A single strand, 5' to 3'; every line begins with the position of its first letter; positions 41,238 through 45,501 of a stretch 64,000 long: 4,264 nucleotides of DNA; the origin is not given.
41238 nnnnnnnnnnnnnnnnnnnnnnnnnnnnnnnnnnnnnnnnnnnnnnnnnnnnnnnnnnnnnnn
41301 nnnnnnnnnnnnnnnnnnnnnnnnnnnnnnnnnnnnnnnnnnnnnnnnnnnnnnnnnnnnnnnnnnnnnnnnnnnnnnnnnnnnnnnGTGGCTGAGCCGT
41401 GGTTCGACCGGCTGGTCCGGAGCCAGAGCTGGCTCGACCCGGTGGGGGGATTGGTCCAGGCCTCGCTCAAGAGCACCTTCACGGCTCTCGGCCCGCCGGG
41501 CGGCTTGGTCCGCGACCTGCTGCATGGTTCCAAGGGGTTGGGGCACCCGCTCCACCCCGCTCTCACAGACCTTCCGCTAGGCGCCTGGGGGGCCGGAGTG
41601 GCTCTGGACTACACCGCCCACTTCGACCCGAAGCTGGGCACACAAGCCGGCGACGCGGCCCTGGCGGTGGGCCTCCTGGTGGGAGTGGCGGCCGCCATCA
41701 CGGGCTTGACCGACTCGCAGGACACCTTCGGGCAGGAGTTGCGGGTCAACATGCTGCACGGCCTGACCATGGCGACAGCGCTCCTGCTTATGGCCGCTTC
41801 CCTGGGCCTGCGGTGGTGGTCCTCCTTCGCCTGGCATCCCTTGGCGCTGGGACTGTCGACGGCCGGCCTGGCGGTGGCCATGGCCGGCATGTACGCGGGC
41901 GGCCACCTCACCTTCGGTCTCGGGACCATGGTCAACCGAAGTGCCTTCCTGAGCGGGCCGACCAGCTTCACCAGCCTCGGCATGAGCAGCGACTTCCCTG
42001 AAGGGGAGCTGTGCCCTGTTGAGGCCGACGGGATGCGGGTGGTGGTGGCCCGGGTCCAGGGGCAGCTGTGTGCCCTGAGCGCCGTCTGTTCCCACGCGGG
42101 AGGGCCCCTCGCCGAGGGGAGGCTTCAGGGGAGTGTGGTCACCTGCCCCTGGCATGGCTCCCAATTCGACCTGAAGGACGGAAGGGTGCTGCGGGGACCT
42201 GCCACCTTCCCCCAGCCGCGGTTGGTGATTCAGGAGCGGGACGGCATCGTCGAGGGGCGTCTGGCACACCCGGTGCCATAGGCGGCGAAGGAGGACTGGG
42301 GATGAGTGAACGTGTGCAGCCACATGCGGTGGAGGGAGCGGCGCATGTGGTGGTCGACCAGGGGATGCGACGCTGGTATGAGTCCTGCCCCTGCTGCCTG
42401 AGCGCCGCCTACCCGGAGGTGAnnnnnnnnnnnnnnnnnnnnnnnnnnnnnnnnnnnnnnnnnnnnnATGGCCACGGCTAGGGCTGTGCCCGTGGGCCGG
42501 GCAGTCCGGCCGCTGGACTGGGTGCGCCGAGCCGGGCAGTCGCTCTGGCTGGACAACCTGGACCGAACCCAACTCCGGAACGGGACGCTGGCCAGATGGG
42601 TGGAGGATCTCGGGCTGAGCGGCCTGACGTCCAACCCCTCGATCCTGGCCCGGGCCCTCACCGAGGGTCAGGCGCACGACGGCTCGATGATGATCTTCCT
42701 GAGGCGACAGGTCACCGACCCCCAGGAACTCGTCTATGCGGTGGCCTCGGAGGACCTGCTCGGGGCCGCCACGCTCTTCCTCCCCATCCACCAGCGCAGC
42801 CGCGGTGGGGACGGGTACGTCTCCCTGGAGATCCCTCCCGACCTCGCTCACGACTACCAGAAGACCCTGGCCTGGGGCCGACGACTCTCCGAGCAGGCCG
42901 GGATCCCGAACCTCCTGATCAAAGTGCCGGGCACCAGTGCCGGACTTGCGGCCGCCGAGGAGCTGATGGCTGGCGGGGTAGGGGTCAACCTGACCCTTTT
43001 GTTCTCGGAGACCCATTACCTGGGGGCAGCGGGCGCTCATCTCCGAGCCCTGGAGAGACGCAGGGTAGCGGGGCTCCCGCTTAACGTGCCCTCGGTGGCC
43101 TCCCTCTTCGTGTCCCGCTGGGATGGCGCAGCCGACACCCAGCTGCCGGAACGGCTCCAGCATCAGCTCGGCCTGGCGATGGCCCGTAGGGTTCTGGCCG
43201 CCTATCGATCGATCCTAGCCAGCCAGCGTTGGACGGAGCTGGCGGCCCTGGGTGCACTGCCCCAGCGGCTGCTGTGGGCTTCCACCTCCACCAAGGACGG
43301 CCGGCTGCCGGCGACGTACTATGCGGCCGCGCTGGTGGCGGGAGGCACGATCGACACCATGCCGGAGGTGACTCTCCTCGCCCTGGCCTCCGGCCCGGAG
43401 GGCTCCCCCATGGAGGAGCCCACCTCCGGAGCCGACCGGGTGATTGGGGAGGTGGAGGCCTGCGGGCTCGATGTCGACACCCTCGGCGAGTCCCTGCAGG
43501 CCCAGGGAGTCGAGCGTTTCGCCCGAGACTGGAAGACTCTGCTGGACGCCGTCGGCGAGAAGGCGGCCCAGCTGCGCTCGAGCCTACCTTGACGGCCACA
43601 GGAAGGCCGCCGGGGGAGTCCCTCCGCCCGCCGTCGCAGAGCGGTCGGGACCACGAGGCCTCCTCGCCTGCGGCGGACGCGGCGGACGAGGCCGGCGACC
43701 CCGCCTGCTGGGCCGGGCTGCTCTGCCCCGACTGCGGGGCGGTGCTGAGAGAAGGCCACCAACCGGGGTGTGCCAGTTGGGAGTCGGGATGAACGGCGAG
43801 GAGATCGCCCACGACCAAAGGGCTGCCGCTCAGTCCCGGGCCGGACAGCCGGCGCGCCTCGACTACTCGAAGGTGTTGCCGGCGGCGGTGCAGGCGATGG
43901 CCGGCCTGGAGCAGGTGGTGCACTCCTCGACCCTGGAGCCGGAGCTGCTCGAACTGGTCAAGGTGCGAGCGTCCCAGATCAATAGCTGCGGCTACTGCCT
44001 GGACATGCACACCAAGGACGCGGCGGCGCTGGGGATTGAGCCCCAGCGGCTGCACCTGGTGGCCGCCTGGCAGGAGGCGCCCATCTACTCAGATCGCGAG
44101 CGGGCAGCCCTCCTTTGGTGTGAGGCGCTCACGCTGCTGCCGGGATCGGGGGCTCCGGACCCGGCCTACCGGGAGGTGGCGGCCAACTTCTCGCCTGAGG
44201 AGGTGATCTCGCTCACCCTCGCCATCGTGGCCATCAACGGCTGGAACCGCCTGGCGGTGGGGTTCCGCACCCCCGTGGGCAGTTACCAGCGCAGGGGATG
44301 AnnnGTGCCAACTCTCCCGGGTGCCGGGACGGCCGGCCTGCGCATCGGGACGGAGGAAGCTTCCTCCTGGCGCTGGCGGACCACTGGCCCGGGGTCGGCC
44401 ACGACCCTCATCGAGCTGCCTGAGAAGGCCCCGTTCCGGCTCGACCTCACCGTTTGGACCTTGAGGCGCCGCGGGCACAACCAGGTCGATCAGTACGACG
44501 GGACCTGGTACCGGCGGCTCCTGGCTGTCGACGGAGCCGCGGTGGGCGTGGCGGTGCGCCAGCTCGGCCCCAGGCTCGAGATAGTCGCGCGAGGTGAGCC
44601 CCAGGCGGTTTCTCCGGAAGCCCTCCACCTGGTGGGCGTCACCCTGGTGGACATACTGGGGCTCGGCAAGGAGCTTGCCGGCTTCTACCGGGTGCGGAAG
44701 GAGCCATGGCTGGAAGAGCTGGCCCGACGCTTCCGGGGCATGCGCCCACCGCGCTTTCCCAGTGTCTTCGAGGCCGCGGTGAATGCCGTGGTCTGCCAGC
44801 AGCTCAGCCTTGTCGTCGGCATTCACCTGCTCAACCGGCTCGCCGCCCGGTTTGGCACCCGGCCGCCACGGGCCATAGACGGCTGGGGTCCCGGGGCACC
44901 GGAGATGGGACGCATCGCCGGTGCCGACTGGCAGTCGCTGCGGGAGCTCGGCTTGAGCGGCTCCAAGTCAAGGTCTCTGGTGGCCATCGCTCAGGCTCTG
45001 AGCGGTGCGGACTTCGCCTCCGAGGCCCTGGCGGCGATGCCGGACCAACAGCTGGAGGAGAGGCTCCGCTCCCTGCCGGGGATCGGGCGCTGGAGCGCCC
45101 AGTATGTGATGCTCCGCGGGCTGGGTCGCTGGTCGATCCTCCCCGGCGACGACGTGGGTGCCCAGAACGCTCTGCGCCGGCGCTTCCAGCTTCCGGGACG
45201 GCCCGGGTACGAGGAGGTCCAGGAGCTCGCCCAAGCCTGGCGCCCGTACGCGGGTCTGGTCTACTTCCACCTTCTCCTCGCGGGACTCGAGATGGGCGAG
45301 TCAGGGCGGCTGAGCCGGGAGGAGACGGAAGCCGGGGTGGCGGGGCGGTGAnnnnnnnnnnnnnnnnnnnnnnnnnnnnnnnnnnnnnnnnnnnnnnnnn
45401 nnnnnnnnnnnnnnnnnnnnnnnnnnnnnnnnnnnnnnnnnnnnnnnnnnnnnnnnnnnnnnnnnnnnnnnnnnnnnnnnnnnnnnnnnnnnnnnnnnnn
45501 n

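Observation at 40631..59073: Two paralogous wHTH regulators with a conserved C-terminal Cys/His motif, each adjacent to a Rieske protein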

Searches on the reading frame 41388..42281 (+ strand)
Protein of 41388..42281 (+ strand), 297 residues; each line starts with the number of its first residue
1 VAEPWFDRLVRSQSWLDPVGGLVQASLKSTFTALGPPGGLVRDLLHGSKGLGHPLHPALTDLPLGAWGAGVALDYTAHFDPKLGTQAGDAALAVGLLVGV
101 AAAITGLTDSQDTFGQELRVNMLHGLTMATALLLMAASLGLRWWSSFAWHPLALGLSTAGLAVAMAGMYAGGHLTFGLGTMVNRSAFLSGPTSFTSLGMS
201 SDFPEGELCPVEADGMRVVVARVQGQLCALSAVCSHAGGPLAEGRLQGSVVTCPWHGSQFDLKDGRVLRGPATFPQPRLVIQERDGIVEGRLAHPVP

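Call 10: search_protein_families(library=pfam, proteins=[window:41388-42281:+], max_evalue=0.001)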
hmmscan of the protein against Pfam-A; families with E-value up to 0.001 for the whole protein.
window:41388-42281:+ (297 aa): 3 families
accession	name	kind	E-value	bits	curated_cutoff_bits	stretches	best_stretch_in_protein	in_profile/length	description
PF00355.32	Rieske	-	1.8e-18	66.6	20.3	1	197-273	5-81/88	Rieske [2Fe-2S] domain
PF09990.14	DUF2231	-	1.2e-09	38.8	26.4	1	52-182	1-137/139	Predicted membrane protein (DUF2231)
PF13806.12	Rieske_2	-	2.4e-05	24.6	27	1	195-269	3-83/104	Rieske-like [2Fe-2S] domain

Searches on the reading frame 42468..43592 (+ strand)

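Call 13: search_protein_families(library=pfam, proteins=[window:42468-43592:+], max_evalue=0.001)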
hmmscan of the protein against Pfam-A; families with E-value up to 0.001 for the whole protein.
window:42468-43592:+ (374 aa): 1 family
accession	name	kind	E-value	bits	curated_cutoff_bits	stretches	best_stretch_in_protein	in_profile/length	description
PF00923.25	TAL_FSA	-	8.7e-58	196.4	27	1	26-361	1-284/285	Transaldolase/Fructose-6-phosphate aldolase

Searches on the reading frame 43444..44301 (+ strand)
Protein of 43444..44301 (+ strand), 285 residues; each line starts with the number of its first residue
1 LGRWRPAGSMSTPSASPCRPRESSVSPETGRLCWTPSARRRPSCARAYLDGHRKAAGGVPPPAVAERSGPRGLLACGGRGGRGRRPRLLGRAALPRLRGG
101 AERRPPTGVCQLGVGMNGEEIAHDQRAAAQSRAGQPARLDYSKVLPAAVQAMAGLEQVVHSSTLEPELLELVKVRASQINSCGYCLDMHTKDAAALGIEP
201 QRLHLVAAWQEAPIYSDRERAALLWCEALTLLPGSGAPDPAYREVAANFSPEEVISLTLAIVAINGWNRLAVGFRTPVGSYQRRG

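Call 13: search_protein_families(library=pfam, proteins=[window:43444-44301:+], max_evalue=0.001)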
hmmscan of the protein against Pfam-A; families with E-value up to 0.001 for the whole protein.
window:43444-44301:+ (285 aa): 1 family
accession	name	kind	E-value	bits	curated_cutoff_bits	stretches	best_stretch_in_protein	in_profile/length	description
PF02627.25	CMD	-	2.7e-17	62.9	23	1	147-227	2-83/84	Carboxymuconolactone decarboxylase family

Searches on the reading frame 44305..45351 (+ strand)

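Call 13: search_protein_families(library=pfam, proteins=[window:44305-45351:+], max_evalue=0.001)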
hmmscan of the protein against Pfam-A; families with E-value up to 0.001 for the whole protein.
window:44305-45351:+ (348 aa): 1 family
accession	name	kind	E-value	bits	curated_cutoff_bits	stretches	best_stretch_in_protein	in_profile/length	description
PF00730.31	HhH-GPD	-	6.6e-12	46.2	26.2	1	159-313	1-107/108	HhH-GPD superfamily base excision DNA repair protein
